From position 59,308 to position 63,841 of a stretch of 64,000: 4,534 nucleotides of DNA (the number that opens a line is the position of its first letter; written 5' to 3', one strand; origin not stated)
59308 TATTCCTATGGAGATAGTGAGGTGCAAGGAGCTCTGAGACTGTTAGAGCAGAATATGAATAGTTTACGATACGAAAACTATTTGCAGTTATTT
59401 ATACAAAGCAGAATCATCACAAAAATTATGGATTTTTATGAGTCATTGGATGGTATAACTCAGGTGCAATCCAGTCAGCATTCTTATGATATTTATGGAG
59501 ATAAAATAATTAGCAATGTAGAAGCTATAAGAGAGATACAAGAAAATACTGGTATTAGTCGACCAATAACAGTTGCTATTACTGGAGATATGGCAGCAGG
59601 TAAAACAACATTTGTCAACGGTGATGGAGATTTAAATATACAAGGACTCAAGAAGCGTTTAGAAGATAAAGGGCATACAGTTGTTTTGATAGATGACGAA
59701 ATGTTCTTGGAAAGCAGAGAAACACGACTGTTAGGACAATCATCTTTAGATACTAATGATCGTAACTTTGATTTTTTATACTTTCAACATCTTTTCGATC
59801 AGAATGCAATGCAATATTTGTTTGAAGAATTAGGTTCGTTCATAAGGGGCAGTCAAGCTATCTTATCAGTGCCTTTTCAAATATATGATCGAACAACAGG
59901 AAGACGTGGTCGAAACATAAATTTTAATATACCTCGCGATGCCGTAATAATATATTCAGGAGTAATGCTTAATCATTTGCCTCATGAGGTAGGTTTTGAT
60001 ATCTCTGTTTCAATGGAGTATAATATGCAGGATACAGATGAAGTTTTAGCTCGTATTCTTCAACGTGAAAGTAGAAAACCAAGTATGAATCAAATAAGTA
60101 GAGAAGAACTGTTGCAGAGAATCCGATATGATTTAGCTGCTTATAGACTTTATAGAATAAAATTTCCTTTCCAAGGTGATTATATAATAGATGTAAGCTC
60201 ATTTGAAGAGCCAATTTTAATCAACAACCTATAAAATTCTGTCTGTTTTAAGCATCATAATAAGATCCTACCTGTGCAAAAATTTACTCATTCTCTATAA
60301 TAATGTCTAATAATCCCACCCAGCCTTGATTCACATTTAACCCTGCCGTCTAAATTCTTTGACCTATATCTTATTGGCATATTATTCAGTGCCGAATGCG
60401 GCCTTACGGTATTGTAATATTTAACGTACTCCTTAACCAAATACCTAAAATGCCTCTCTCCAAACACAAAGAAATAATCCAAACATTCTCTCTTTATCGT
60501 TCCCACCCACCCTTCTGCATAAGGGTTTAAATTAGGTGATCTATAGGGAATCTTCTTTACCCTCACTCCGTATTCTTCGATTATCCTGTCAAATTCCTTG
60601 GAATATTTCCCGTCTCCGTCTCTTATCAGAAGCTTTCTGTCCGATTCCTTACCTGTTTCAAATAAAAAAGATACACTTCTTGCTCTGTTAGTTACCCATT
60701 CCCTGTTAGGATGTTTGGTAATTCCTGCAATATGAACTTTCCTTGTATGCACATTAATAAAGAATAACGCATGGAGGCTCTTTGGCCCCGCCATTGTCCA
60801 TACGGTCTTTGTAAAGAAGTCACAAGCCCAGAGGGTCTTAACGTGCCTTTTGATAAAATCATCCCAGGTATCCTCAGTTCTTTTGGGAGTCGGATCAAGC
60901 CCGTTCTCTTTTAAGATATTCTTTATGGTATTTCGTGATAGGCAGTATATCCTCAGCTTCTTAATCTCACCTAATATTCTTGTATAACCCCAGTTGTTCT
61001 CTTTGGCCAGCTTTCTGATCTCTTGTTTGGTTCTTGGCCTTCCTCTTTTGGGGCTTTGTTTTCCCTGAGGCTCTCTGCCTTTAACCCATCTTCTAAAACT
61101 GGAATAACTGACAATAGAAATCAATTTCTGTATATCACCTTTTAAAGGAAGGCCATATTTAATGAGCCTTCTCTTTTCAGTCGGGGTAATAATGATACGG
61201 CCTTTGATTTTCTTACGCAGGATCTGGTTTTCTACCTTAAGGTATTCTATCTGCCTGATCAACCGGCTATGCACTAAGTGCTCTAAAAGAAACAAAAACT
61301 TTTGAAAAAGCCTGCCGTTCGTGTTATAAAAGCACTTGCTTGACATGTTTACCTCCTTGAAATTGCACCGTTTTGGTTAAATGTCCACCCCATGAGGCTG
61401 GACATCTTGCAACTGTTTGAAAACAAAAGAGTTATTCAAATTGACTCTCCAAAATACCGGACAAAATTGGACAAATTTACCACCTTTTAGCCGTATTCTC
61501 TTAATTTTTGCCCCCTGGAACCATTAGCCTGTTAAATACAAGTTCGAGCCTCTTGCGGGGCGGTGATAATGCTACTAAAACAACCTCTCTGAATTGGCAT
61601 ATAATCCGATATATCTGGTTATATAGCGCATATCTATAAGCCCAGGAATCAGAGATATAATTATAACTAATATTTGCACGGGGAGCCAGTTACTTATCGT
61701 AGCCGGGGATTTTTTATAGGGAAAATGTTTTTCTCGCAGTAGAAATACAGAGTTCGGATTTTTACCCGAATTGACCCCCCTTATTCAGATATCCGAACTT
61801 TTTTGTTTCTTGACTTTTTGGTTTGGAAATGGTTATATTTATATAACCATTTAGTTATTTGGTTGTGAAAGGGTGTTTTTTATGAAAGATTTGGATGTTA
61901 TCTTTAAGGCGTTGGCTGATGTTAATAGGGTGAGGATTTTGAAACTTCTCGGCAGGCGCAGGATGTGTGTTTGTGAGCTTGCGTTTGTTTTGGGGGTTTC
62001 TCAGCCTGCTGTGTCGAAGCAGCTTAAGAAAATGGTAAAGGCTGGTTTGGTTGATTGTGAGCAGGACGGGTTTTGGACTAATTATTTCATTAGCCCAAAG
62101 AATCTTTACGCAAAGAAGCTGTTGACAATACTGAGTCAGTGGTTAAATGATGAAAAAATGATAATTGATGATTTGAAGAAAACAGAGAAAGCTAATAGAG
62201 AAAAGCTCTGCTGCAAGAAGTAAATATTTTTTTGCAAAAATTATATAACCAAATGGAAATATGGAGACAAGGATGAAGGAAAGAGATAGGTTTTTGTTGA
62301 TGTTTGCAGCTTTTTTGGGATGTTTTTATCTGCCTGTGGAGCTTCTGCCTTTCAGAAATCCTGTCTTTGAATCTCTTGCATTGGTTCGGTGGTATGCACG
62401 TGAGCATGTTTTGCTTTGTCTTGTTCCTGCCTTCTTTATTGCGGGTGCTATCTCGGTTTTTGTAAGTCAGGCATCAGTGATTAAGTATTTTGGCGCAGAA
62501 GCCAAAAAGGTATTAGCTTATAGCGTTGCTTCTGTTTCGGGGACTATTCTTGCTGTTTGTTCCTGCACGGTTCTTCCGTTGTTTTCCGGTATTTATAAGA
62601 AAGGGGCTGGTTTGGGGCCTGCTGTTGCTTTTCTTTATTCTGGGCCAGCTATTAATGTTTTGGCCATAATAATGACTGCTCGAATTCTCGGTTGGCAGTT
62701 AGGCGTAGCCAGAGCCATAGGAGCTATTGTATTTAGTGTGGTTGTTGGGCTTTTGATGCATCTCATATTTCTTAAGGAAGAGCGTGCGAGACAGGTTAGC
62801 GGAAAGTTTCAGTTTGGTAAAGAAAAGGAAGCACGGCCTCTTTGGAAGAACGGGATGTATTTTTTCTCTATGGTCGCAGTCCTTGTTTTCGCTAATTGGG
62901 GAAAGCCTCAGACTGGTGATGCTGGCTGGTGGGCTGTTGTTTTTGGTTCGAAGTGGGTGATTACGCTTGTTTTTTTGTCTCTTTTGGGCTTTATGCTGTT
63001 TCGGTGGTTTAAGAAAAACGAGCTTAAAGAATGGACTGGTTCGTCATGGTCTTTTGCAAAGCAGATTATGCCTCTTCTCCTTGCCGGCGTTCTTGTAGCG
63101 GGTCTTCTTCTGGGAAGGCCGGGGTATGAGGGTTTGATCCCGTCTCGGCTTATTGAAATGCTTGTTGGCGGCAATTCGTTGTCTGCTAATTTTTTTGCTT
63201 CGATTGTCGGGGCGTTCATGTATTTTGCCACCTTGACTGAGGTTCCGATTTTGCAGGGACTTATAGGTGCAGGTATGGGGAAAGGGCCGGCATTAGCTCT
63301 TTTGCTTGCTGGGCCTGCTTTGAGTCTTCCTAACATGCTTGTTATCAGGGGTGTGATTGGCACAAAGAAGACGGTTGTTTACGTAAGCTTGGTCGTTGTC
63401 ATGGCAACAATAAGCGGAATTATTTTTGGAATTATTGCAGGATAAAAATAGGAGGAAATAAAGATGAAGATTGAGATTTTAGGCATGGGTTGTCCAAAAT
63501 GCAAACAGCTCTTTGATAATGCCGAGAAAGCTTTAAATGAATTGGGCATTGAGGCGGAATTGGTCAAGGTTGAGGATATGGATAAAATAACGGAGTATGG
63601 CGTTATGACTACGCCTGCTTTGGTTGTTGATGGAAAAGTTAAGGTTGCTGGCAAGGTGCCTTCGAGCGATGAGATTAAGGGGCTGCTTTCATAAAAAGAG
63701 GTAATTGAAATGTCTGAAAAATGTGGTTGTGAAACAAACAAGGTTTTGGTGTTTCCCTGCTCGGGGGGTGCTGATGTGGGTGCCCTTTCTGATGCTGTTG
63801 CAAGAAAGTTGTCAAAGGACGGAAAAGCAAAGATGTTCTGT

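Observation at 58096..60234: Leader-bearing fusion of a GatZ/KbaZ-like domain with a P-loop (uridine-kinase/PRK-type) kinase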

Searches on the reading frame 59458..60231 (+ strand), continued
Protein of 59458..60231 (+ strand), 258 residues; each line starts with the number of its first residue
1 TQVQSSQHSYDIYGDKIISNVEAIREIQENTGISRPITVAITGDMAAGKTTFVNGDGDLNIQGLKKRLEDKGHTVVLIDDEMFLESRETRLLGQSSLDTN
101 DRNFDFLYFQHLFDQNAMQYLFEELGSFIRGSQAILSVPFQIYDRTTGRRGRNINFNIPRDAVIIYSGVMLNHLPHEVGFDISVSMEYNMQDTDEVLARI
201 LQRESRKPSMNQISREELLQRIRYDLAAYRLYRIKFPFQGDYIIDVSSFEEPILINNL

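Call 86: search_protein_families(library=ncbifam, proteins=[window:59458-60231:+, P0062, P0061], max_evalue=0.1)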
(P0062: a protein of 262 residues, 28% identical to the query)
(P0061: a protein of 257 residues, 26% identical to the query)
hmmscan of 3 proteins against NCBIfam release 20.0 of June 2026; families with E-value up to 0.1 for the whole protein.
window:59458-60231:+ (258 aa): 3 families
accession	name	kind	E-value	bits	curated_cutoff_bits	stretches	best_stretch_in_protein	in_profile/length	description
NF005655.0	PRK07429.1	subfamily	0.00021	20.6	236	1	33-110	5-73/326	phosphoribulokinase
NF004018.0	PRK05480.1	equivalog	0.005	16.3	180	1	35-210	5-155/210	uridine kinase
TIGR00150.1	T6A_YjeE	equivalog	0.089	12.6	60.1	0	37-55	23-41/135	tRNA (adenosine(37)-N6)-threonylcarbamoyltransferase complex ATPase subunit type 1 TsaE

P0062 (262 aa): 9 families
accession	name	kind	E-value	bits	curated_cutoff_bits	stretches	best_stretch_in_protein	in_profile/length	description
NF005807.0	PRK07667.1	equivalog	3.6e-08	33.2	221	1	46-215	16-165/193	kinase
NF004018.0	PRK05480.1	equivalog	8.8e-05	22.1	180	1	46-225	5-164/210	uridine kinase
TIGR00235.1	udk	equivalog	0.00011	21.9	220.3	1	48-214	7-155/207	uridine kinase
TIGR00554.2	panK_bact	equivalog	0.0012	18.2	235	1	22-192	59-225/310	type I pantothenate kinase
NF006746.0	PRK09270.1-5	subfamily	0.0014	17.6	250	1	45-210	19-173/210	nucleoside/nucleotide kinase family protein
NF005115.0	PRK06547.1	equivalog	0.0055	16.1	173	0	47-84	15-48/172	hypothetical protein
NF005655.0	PRK07429.1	subfamily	0.026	13.7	236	0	144-211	86-151/326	phosphoribulokinase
TIGR03405.1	Phn_Fe-ADH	equivalog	0.081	11.7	423.7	0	114-179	30-96/355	iron-containing alcohol dehydrogenase PsrA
NF011997.0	PRK15453.1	equivalog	0.098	12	362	0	46-130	5-89/290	phosphoribulokinase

P0061 (257 aa): 13 families
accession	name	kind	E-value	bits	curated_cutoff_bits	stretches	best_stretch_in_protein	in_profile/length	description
NF005807.0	PRK07667.1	equivalog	4.3e-08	32.9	221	1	33-190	7-149/193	kinase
NF004018.0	PRK05480.1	equivalog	4.7e-05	23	180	1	43-94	5-55/210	uridine kinase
NF011997.0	PRK15453.1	equivalog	4.7e-05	22.9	362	1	46-134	7-96/290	phosphoribulokinase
NF005115.0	PRK06547.1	equivalog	0.00034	20.1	173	0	41-68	12-39/172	hypothetical protein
TIGR00554.2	panK_bact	equivalog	0.00067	19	235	1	27-106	63-149/310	type I pantothenate kinase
NF006746.0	PRK09270.1-5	subfamily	0.00086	18.3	250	1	32-202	8-169/210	nucleoside/nucleotide kinase family protein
TIGR00235.1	udk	equivalog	0.00091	18.9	220.3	1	44-231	6-174/207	uridine kinase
NF005655.0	PRK07429.1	subfamily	0.002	17.3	236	1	40-190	4-135/326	phosphoribulokinase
NF006743.0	PRK09270.1-2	equivalog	0.0053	15.8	227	1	42-104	26-86/217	nucleoside/nucleotide kinase family protein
NF005994.0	PRK08118.1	equivalog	0.0081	16.2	215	0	49-95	6-54/172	DNA topology modulation protein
TIGR03574.1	selen_PSTK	equivalog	0.06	12.8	290.5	0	51-82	6-37/249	L-seryl-tRNA(Sec) kinase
NF002013.0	PRK00819.1-2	equivalog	0.068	12.7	231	0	185-249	34-93/183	RNA 2'-phosphotransferase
NF011787.0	PRK15251.1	equivalog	0.096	11.8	189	0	123-188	173-237/271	cytolethal distending toxin subunit B family protein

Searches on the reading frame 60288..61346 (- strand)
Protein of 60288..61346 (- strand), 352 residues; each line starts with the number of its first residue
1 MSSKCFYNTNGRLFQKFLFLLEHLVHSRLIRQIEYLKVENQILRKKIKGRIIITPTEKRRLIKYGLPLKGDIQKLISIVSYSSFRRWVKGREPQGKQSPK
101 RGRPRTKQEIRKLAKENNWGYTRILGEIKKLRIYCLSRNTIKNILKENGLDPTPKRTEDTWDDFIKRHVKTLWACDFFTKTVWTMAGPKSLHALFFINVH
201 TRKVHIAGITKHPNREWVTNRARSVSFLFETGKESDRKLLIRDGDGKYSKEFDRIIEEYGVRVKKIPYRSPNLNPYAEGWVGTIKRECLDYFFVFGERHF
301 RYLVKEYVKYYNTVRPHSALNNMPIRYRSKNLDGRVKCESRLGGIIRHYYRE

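Call 3: search_protein_families(library=pfam, proteins=[window:60288-61346:-], max_evalue=1)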
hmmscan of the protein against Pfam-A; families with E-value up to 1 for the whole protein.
window:60288-61346:- (352 aa): 7 families
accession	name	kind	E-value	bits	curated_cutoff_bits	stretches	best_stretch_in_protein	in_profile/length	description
PF13683.12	rve_3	-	2.3e-12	46.9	26.5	1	260-324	2-66/67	Integrase core domain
PF13333.12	rve_2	-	6.1e-05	23.5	22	1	282-332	5-56/56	Integrase core domain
PF13565.12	HTH_32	-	0.00072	20.5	33.7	1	85-145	7-73/73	Homeodomain-like domain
PF13276.12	HTH_21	-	0.034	14.8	28.1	1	107-153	7-55/60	HTH-like domain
PF00665.32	rve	-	0.041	14.6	32.6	1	169-267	4-98/102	Integrase core domain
PF09299.17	Mu-transpos_C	-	0.094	13.2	21.7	1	253-278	9-34/61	Mu transposase, C-terminal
PF11581.13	Argos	-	0.14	12.7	25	1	167-229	14-75/129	Antagonist of EGFR signalling, Argos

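Call 86: search_protein_families(library=ncbifam, proteins=[window:60288-61346:-], max_evalue=0.1)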
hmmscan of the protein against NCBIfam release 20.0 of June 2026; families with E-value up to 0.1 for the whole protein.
window:60288-61346:- (352 aa): 5 families
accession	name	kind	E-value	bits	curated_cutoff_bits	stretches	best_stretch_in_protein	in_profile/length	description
NF033516.0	transpos_IS3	equivalog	1.3e-26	93.7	160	1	27-324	62-364/369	IS3 family transposase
NF033577.2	transpos_IS481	equivalog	5.3e-24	85.2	224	1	90-323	47-278/284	IS481 family transposase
NF033545.0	transpos_IS630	equivalog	2.8e-07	30.3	100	1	79-158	24-118/299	IS630 family transposase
NF006918.0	PRK09409.1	subfamily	0.0011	18.7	597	1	190-323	143-279/301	IS2 transposase TnpB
NF033546.1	transpos_IS21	equivalog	0.024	14.2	160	0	245-317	198-271/294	IS21 family transposase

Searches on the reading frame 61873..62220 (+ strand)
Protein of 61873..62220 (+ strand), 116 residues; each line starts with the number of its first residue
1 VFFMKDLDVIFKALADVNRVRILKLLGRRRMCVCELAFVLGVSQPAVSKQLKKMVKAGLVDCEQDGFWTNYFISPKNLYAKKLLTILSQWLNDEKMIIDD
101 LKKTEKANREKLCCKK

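Call 32: search_protein_families(library=pfam, proteins=[window:61873-62220:+], max_evalue=0.001)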
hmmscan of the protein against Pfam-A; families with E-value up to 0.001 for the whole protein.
window:61873-62220:+ (116 aa): 7 families
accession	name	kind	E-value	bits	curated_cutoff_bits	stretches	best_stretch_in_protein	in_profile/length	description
PF01022.26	HTH_5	-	4.5e-17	62.1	22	1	16-61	1-46/47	Bacterial regulatory protein, arsR family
PF12840.13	HTH_20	-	3.7e-08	33.7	27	1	14-62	1-50/51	Helix-turn-helix domain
PF12802.13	MarR_2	-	1.5e-06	28.7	27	1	21-62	9-55/61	MarR family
PF01047.28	MarR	-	9.7e-06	25.8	24.6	1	31-63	18-50/59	MarR family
PF01325.25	Fe_dep_repress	-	4.8e-05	23.9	26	1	34-65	26-57/60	Iron dependent repressor, N-terminal DNA binding domain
PF13412.12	HTH_24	-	0.00012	22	21.9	1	18-60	4-47/48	Winged helix-turn-helix DNA-binding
PF01978.25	TrmB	-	0.0006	20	25.6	1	24-66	16-58/68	Sugar-specific transcriptional regulator TrmB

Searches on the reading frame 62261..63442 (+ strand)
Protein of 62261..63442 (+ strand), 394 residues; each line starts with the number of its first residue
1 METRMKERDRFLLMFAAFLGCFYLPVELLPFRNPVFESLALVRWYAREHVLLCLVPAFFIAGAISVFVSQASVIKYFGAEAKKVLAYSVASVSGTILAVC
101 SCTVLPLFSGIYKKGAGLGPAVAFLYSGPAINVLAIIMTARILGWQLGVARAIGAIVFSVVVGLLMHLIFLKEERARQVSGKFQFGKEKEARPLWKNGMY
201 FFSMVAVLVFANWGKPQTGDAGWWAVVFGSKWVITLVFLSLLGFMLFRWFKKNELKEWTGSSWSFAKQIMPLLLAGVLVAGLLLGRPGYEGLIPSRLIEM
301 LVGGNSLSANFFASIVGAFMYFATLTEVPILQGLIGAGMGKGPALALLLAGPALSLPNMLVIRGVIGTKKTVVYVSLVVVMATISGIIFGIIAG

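Call 32: search_protein_families(library=pfam, proteins=[window:62261-63442:+], max_evalue=0.001)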
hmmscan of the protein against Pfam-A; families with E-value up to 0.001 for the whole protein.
window:62261-63442:+ (394 aa): 1 family
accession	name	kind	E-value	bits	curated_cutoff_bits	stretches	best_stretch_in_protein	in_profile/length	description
PF03773.19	ArsP_1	-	6.7e-77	259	32.3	1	44-390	10-293/294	Predicted permease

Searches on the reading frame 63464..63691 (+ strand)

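Call 32: search_protein_families(library=pfam, proteins=[window:63464-63691:+], max_evalue=0.001)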
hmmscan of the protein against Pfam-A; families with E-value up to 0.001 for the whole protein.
window:63464-63691:+ (76 aa): 2 families
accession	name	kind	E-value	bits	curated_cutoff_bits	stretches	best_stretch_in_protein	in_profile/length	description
PF13192.12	Thioredoxin_3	-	5.6e-30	103.7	24.8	1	1-75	1-75/76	Thioredoxin domain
PF00462.30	Glutaredoxin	-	7.7e-05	23.3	22.9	1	9-59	8-59/60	Glutaredoxin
